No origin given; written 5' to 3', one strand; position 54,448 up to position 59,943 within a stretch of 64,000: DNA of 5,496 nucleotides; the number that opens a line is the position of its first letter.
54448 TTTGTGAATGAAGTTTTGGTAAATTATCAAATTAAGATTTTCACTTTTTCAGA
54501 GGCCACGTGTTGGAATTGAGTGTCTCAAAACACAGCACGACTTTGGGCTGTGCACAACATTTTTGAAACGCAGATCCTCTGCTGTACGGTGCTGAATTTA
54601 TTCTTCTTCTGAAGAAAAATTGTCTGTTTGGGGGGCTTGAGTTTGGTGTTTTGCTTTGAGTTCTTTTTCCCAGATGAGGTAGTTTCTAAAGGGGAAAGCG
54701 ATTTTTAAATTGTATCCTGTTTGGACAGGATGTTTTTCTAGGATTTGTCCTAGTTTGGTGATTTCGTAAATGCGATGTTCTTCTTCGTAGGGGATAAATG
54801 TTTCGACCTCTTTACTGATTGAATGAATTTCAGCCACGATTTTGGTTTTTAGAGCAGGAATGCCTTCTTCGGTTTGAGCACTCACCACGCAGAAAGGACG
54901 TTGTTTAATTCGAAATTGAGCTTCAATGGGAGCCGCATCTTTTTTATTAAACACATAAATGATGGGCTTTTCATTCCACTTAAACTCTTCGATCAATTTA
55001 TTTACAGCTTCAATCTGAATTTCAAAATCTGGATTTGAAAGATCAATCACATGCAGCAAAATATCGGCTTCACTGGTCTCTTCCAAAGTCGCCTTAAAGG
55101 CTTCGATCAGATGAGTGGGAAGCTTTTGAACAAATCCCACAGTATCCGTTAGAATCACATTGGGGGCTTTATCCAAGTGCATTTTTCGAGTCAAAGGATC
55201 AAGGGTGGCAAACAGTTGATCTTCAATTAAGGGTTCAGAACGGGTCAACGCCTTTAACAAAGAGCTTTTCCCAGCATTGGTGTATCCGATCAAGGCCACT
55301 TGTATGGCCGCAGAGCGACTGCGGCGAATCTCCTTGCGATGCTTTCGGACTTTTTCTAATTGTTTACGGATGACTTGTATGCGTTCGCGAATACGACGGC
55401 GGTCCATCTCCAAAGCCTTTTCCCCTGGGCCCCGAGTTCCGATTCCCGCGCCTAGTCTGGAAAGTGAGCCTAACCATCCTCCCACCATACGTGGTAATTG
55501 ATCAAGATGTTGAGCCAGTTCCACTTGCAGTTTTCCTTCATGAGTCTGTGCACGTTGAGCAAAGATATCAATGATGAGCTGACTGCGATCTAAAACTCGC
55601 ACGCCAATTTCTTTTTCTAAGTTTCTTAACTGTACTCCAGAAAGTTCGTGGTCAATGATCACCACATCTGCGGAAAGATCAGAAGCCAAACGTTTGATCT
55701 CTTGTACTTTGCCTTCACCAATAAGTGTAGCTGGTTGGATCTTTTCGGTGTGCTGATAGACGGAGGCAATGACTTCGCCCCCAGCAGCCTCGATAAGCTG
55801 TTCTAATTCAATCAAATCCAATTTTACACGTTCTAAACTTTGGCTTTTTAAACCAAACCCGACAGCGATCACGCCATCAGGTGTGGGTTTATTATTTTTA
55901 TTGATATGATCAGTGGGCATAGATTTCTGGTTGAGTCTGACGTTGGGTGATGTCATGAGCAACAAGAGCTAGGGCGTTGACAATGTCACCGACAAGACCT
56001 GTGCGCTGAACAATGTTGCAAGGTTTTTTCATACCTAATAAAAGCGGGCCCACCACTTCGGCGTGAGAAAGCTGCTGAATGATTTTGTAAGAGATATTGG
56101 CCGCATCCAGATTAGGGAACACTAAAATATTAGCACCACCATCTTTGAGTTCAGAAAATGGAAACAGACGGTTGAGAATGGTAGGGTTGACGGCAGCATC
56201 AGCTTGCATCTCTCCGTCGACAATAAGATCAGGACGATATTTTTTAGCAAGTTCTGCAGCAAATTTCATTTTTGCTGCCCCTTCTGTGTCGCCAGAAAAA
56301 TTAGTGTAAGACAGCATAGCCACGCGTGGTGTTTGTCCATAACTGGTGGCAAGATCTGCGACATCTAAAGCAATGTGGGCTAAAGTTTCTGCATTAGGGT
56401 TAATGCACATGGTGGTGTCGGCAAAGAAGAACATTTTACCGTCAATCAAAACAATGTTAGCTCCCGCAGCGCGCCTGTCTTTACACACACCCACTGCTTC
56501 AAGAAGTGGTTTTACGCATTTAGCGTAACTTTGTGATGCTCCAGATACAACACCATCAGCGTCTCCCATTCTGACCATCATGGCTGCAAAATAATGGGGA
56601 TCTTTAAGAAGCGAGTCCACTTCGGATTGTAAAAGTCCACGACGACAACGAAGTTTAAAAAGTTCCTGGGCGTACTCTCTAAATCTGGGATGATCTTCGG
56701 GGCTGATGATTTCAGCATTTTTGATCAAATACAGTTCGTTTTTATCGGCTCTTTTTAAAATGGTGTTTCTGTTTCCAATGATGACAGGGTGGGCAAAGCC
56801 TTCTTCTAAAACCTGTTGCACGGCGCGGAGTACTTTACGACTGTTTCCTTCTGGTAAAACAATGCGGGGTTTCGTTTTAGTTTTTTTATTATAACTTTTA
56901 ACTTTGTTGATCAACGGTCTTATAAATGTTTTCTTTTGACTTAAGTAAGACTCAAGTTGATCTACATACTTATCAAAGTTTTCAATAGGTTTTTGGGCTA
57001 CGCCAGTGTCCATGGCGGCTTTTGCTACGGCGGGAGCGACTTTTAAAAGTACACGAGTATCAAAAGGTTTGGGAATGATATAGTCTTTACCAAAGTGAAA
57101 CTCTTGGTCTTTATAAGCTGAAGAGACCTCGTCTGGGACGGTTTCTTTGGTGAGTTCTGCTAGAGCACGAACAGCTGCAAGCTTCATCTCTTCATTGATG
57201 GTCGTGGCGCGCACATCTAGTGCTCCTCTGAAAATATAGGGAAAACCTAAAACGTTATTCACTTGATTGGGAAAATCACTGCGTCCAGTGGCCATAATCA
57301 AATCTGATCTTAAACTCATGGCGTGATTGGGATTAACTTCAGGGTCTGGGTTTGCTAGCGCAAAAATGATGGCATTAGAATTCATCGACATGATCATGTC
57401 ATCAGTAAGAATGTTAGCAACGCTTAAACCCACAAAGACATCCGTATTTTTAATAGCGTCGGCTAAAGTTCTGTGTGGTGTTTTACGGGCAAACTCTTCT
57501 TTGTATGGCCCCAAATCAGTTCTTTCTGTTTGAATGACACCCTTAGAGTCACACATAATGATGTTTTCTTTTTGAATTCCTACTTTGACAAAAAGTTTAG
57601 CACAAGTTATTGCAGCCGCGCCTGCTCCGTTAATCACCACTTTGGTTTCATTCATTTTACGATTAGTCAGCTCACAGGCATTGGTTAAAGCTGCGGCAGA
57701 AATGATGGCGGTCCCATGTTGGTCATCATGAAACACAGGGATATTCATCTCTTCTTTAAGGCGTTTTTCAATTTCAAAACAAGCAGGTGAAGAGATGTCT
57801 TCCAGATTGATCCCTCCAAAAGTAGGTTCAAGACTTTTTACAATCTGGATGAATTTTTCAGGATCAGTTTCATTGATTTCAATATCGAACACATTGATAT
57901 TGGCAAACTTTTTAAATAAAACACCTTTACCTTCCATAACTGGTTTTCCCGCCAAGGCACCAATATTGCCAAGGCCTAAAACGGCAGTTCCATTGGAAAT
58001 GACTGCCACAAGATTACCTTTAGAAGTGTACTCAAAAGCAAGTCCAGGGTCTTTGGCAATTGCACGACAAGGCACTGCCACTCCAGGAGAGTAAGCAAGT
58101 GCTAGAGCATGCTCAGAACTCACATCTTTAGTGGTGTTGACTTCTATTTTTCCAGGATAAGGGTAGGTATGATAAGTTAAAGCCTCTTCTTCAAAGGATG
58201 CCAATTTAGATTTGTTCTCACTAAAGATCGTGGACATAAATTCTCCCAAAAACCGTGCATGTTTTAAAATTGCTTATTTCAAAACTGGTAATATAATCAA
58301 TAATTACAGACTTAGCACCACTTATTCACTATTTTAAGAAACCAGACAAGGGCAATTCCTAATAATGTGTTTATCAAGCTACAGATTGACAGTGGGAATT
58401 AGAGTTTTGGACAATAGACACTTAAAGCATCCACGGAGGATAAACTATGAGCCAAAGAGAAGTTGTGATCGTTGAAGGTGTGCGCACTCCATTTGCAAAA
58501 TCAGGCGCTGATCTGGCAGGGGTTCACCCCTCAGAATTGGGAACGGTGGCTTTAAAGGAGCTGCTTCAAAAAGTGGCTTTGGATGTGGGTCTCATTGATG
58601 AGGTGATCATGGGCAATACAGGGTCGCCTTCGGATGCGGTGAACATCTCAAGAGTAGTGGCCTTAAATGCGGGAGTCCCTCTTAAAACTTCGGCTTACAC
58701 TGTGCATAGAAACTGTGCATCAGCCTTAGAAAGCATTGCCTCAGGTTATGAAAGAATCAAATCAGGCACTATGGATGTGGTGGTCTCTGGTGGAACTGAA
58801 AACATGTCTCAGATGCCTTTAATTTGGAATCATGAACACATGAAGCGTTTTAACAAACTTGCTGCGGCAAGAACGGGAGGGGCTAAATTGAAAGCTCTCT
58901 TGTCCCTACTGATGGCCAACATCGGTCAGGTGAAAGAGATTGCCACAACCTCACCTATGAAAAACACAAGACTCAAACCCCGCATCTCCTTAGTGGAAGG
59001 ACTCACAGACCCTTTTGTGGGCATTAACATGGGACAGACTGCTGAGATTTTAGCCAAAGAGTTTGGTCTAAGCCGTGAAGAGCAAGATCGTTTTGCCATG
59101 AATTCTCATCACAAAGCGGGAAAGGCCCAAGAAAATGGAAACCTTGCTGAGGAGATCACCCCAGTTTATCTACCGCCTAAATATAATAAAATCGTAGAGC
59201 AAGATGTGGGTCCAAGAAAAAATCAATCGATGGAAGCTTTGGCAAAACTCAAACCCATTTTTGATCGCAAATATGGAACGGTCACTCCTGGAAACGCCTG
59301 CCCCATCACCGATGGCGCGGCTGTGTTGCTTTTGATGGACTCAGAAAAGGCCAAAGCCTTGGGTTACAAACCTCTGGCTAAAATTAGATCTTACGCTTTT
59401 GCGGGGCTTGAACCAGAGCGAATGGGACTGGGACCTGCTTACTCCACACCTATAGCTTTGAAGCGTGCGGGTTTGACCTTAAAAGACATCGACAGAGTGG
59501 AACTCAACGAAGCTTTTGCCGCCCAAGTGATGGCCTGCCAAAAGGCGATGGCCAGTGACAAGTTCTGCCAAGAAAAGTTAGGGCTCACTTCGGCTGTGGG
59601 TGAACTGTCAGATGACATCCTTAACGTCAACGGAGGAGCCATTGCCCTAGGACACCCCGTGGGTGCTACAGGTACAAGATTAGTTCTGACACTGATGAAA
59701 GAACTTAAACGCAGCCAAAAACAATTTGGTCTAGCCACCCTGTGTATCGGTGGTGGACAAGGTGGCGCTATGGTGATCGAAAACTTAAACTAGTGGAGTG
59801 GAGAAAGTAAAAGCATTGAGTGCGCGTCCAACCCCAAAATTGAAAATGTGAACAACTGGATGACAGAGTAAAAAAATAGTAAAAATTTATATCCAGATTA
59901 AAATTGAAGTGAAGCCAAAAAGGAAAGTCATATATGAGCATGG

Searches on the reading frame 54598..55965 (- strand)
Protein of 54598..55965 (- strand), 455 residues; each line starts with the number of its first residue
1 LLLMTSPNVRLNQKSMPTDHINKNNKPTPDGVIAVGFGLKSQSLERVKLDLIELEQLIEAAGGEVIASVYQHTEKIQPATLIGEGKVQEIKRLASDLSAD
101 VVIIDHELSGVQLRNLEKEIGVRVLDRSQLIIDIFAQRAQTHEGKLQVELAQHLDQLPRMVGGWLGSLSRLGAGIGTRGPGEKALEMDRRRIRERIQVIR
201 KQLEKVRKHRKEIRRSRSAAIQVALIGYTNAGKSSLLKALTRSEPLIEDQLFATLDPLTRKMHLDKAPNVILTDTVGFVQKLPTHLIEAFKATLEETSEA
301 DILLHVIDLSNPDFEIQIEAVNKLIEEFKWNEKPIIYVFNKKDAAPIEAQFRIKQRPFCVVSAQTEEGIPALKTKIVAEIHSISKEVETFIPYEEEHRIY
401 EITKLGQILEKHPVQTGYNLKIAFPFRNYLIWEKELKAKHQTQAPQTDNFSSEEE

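Call 81: search_protein_families(library=pfam, max_evalue=0.00001, proteins=[window:54598-55965:-])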
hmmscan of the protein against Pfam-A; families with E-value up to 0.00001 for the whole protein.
window:54598-55965:- (455 aa): 4 families
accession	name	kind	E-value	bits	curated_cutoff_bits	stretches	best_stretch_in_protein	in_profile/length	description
PF13167.11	GTP-bdg_N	-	1.1e-30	106.5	25.4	1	51-136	4-89/89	GTP-binding GTPase N-terminal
PF16360.10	GTP-bdg_M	-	2.1e-26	92.7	29.5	1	138-217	1-79/79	GTP-binding GTPase Middle Region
PF01926.29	MMR_HSR1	-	3.2e-23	82.5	21.9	1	222-341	1-113/113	50S ribosome-binding GTPase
PF00350.29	Dynamin_N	-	2.8e-06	27.9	27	0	223-258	1-36/168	Dynamin family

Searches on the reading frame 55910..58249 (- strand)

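Call 82: search_protein_families(library=pfam, max_evalue=0.00001, proteins=[window:55910-58249:-])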
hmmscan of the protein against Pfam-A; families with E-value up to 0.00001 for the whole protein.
window:55910-58249:- (779 aa): 3 families
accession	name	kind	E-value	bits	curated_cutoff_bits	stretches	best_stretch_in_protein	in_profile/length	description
PF01515.24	PTA_PTB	-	5e-89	299.3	24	1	454-764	8-319/319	Phosphate acetyl/butaryl transferase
PF00390.24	malic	-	4.6e-29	102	23.1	1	33-165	2-182/182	Malic enzyme, N-terminal domain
PF03949.21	Malic_M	-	5.5e-23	82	23.5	1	179-373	3-231/258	Malic enzyme, NAD binding domain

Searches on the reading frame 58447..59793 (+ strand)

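Call 82: search_protein_families(library=pfam, max_evalue=0.00001, proteins=[window:58447-59793:+])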
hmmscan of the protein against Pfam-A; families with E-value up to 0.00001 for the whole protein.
window:58447-59793:+ (448 aa): 2 families
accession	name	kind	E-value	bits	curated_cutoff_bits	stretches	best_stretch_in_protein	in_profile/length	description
PF00108.29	Thiolase_N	-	1.3e-70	238.2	26.4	1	6-299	1-259/260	Thiolase, N-terminal domain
PF02803.24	Thiolase_C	-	1.1e-46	157.9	27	1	307-445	1-122/123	Thiolase, C-terminal domain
